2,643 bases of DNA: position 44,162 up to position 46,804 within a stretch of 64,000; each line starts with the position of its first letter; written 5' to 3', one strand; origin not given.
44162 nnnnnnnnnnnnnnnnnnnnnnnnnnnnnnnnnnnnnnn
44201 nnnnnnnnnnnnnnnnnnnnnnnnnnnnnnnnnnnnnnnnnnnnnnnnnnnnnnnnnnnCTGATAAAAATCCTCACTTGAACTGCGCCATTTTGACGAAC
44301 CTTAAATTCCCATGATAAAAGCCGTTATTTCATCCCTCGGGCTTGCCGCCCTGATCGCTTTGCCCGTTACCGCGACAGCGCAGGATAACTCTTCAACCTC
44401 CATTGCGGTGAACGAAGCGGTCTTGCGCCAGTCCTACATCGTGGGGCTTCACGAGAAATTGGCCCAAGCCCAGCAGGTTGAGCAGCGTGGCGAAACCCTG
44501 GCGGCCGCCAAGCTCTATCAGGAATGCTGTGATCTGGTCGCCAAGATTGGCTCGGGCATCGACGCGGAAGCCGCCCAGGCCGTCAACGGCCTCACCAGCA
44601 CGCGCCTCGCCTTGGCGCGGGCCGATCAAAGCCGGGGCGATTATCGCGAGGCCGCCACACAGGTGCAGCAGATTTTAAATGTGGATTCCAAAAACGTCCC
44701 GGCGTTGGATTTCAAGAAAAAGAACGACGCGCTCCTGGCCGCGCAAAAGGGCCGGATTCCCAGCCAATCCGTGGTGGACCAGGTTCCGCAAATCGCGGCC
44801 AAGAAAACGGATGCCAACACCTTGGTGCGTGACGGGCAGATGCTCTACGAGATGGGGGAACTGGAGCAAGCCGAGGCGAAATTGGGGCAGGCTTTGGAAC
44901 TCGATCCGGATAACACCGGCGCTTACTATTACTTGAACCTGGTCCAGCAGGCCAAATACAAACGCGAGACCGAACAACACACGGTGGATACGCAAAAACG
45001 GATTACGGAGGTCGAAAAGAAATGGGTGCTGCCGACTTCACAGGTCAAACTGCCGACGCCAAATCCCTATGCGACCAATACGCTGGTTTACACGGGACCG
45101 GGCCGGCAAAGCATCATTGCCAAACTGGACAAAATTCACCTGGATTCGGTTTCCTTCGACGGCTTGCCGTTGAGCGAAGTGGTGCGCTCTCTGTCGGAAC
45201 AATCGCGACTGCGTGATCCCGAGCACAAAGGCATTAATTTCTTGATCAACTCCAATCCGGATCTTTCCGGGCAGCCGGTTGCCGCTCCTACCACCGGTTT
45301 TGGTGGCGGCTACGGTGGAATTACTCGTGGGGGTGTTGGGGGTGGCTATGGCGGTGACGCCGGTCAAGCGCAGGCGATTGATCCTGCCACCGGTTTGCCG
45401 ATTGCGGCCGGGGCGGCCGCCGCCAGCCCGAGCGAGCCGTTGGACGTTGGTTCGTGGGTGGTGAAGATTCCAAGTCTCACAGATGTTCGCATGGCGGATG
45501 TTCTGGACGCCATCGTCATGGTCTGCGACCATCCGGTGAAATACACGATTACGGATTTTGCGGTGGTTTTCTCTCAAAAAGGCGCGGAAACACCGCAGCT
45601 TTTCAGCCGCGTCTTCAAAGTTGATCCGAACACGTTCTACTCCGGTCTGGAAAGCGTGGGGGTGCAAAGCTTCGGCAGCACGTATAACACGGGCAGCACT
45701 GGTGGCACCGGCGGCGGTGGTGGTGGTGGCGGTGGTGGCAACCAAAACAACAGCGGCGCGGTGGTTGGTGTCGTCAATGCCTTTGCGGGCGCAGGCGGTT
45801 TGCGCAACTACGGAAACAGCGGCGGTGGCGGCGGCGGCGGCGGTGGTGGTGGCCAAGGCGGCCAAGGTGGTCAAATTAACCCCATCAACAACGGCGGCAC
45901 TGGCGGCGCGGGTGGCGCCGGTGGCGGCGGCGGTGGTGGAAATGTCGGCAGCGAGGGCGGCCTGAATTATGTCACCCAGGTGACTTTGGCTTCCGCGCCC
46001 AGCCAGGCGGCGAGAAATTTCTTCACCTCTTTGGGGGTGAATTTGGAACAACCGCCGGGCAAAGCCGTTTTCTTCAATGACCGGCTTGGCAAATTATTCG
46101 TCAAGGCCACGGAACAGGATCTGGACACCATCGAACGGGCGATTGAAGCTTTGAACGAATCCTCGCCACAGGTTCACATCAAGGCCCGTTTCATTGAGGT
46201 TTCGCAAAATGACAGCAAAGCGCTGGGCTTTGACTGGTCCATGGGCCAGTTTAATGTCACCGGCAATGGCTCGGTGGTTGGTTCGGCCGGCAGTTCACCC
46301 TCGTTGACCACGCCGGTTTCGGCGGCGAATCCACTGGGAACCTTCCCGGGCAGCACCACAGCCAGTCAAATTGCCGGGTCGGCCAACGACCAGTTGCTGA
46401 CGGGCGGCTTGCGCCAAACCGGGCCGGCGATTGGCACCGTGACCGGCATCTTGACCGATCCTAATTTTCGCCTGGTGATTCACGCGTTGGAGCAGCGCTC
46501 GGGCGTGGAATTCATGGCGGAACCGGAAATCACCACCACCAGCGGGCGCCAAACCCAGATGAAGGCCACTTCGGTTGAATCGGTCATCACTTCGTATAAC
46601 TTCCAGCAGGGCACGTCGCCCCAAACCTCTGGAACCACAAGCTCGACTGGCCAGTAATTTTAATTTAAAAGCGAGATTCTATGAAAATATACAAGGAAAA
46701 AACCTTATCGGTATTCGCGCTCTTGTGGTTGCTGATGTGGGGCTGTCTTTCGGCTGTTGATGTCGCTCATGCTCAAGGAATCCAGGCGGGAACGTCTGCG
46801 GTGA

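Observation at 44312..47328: Secretin split into two cistrons, the second with its own signal peptide installed on a low-GC junction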

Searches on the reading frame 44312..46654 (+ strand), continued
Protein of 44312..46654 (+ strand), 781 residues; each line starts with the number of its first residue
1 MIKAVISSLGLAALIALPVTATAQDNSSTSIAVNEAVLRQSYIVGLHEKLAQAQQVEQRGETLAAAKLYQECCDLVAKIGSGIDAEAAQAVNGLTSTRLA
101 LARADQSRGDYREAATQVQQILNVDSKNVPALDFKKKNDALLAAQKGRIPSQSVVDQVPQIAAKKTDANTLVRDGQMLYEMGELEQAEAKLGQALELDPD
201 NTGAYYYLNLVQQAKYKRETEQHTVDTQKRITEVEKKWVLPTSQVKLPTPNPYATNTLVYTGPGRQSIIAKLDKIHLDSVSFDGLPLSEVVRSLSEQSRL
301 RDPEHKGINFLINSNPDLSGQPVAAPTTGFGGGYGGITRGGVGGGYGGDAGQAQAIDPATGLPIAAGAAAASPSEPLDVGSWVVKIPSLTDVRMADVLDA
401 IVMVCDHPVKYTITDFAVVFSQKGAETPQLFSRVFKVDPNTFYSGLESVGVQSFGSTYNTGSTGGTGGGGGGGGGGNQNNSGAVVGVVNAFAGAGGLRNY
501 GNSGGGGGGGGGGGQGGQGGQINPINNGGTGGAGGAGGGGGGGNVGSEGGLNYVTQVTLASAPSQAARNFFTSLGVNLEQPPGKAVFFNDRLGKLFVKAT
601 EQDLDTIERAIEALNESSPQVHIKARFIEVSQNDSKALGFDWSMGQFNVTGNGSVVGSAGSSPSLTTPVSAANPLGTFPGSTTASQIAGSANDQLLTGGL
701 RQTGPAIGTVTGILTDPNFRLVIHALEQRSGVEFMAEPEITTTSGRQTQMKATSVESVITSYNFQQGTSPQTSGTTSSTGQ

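Call 43: search_protein_families(library=pfam, proteins=[P0186], max_evalue=0.01)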
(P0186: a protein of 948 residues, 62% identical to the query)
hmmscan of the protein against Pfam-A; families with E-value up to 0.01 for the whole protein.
P0186 (948 aa): 8 families
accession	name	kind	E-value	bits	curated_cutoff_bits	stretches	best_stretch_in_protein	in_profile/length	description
PF00263.26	Secretin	-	1.1e-28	100.3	27.5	1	700-904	1-169/169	Bacterial type II and III secretion system protein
PF13414.12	TPR_11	-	4.9e-07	29.8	26.8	1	174-207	1-34/42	TPR repeat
PF07719.23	TPR_2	-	3.9e-06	27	27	1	174-200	8-34/34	Tetratricopeptide repeat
PF13428.12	TPR_14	-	6.1e-05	23.8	23.5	0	95-132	2-39/44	Tetratricopeptide repeat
PF14559.12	TPR_19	-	0.00075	20.2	25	1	177-205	1-29/68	Tetratricopeptide repeat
PF13432.12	TPR_16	-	0.0018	19.2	32.7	1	174-206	4-36/65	Tetratricopeptide repeat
PF00515.34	TPR_1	-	0.0055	16.9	27.8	1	172-200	6-34/34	Tetratricopeptide repeat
PF13424.12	TPR_12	-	0.0083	16.7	30.1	0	169-197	47-75/77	Tetratricopeptide repeat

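Call 62: search_protein_families(library=ncbifam, proteins=[window:44312-46654:+], max_evalue=0.001)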
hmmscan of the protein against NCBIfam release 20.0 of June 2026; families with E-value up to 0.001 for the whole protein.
window:44312-46654:+ (781 aa): 8 families
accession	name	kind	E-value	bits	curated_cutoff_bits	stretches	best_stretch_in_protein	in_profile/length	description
NF042912.1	Amuc_1098_fam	equivalog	1.4e-61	208.6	750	2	12-447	5-379/805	Amuc_1098 family type IV pilus outer membrane protein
TIGR02517.1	type_II_gspD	equivalog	8.6e-13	47.6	351.35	1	550-744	301-442/600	type II secretion system secretin GspD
TIGR02515.1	IV_pilus_PilQ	subfamily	6.5e-12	45.1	284.35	1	586-753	137-295/428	type IV pilus secretin PilQ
TIGR02519.1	pilus_MshL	equivalog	2.6e-10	39.8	250.2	1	588-776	3-163/290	pilus (MSHA type) biogenesis protein MshL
NF010083.0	PRK13568.1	equivalog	1.1e-06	27.7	554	1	558-648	127-216/419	DNA uptake porin HofQ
TIGR02516.1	type_III_yscC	equivalog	1.5e-06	27.1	238.45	1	595-748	210-322/463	type III secretion system outer membrane ring subunit SctC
TIGR02917.1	PEP_TPR_lipo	equivalog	1.7e-05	22.9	312.2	1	86-215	150-274/899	XrtA/PEP-CTERM system TPR-repeat protein PrsT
NF011873.0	PRK15346.1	equivalog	0.00086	18.1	524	0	590-645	242-297/499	EscC/YscC/HrcC family type III secretion system outer membrane ring protein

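Call 69: predict_structure(alignment_id=A3)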
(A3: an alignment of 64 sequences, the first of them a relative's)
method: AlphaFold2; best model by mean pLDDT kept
length: 948 residues; sequences in the alignment: 64
mean_pLDDT: 71.7   pTM: 0.44
mean pLDDT of the five models: 71.7, 71.2, 70.4, 69.6, 67.1
residues with pLDDT >= 90: 367; 70-90: 189; 50-70: 101; < 50: 291
segments of 3 or more residues with pLDDT < 50: 1-3, 15-26, 238-259, 320-331, 347-349, 426-528, 604-607, 609-637, 646-651, 653-683, 744-762, 811-826, 919-926, 930-948
pLDDT, mean of each block of 10 residues (from residue 1): 52 45 52 86 96 96 96 94 94 96 93 94 95 95 84 85 94 97 97 96 96 90 80 61 43 42 89 95 95 96 94 67 43 59 56 86 95 95 91 86 86 85 56 36 36 36 32 34 33 33 36 35 42 85 90 90 92 92 86 95 56 41 38 43 46 44 39 39 64 88 87 95 93 79 47 42 69 93 91 93 79 43 50 84 91 85 67 53 66 92 94 72 45 46 45
secondary structure, 60 per line:
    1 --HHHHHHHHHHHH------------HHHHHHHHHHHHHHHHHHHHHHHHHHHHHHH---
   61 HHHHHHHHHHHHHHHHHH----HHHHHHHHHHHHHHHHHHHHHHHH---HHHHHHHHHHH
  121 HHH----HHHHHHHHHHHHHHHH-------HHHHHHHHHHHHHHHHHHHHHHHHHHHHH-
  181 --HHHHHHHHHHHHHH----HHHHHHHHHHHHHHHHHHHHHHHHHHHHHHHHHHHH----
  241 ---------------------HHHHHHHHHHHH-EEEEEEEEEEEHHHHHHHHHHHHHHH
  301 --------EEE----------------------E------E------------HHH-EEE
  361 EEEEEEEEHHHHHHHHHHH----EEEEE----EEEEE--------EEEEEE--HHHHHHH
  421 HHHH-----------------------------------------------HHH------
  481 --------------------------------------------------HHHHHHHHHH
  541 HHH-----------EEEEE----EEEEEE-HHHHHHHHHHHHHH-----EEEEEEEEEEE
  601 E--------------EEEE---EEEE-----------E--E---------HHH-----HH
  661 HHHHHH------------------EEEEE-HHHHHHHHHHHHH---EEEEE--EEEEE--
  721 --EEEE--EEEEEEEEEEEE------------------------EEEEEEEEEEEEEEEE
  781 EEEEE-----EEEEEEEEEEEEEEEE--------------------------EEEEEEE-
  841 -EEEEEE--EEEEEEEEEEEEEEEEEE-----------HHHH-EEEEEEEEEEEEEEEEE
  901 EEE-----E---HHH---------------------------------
elements in order (helices of 4 or more, strands of 3 or more residues): H3-14 H27-57 H61-78 H83-106 H110-123 H128-143 H151-179 H183-196 H201-236 H262-273 E275-285 H286-300 E309-311 E358-368 H369-379 E384-388 E393-397 E406-411 H414-424 H531-543 E555-559 E564-569 H571-584 E590-601 E616-619 E623-626 H659-666 E685-689 H691-703 E707-711 E714-718 E723-726 E729-740 E765-785 E791-806 E833-839 E842-847 E850-867 H879-882 E884-903

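Call 72: fold_search(model_id=the predicted structure, library=pdb)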
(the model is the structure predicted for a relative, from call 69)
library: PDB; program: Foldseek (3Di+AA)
matches with E <= 10: 1251; with E <= 0.001: 52
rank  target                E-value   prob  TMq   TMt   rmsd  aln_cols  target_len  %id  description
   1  5w68_A                7.1e-13  1.00  0.17  0.41  25.1       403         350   19  Type II secretin from Enteropathogenic Escherichia coli - GspD (released 2017-11-15)
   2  5zdh_A                3.1e-12  1.00  0.17  0.30  26.2       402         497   18  CryoEM structure of ETEC Pilotin-Secretin AspS-GspD complex (released 2018-04-18)
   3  6w6m_A                9.2e-12  1.00  0.17  0.36  24.9       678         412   13  Single particle cryoEM structure of V. cholerae Type IV competence pilus secretin PilQ (released 2020-10-14)
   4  6hcg_A                1.2e-11  1.00  0.16  0.24  23.9       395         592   16  Klebsiella pneumoniae type II secretion system outer membrane complex. PulD, PulS and PulC HR domain. (released 2019-11-27)
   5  6i1x_A                4.5e-11  1.00  0.16  0.29  23.4       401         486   17  Aeromonas hydrophila ExeD (released 2019-04-10)
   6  5wq8_A                6.2e-11  1.00  0.17  0.30  26.8       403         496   17  CryoEM structure of type II secretion system secretin GspD in Vibrio cholerae (released 2016-12-28)
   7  9k8v_A                6.9e-11  1.00  0.16  0.37  27.8       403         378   18  Cryo-EM structure of the Type II secretion system protein from Vibrio cholerae (released 2025-10-29)
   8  6pee_A                9.0e-11  1.00  0.15  0.36  22.4       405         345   13  InvG secretin domain beta-barrel from Salmonella SPI-1 injectisome NC-base (released 2019-10-23)
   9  6q14_A                9.0e-11  1.00  0.15  0.27  22.3       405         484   13  Structure of the Salmonella SPI-1 injectisome NC-base (released 2019-10-23)
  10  6q14_B                9.0e-11  1.00  0.15  0.27  22.4       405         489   13  Structure of the Salmonella SPI-1 injectisome NC-base (released 2019-10-23)
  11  5wq9_A                1.1e-10  1.00  0.17  0.31  26.1       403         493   17  CryoEM structure of type II secretion system secretin GspD G453A mutant in Vibrio cholerae (released 2016-12-28)
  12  5wq7_A                1.3e-10  1.00  0.16  0.29  25.4       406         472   16  CryoEM structure of type II secretion system secretin GspD in E.coli K12 (released 2016-12-28)
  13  9u5s_A                3.5e-10  1.00  0.17  0.32  23.1       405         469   13  The structure of the BfpBG complex in the T4bP system (released 2025-11-05)
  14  6i1y_A                1.0e-09  1.00  0.16  0.29  24.6       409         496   14  Vibrio vulnificus EpsD (released 2019-04-10)
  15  6ve2_A                1.2e-09  1.00  0.15  0.38  26.9       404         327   16  Tetradecameric PilQ bound by TsaP heptamer from Pseudomonas aeruginosa (released 2020-12-23)
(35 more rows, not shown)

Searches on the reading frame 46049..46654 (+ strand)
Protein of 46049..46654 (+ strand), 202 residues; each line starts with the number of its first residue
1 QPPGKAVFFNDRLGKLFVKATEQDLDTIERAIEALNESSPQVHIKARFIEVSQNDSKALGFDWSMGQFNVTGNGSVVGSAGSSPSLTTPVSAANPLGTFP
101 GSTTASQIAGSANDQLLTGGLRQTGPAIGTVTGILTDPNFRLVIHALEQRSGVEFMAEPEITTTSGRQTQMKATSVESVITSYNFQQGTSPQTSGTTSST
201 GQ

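Call 5: search_protein_families(library=pfam, proteins=[window:46049-46654:+], max_evalue=10)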
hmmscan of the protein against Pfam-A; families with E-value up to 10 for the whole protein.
seq(202 aa): 1 family
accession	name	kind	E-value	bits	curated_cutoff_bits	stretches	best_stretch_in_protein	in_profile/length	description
PF03958.22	Secretin_N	-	0.16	12.6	28.2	1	7-35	35-63/69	Bacterial type II/III secretion system short domain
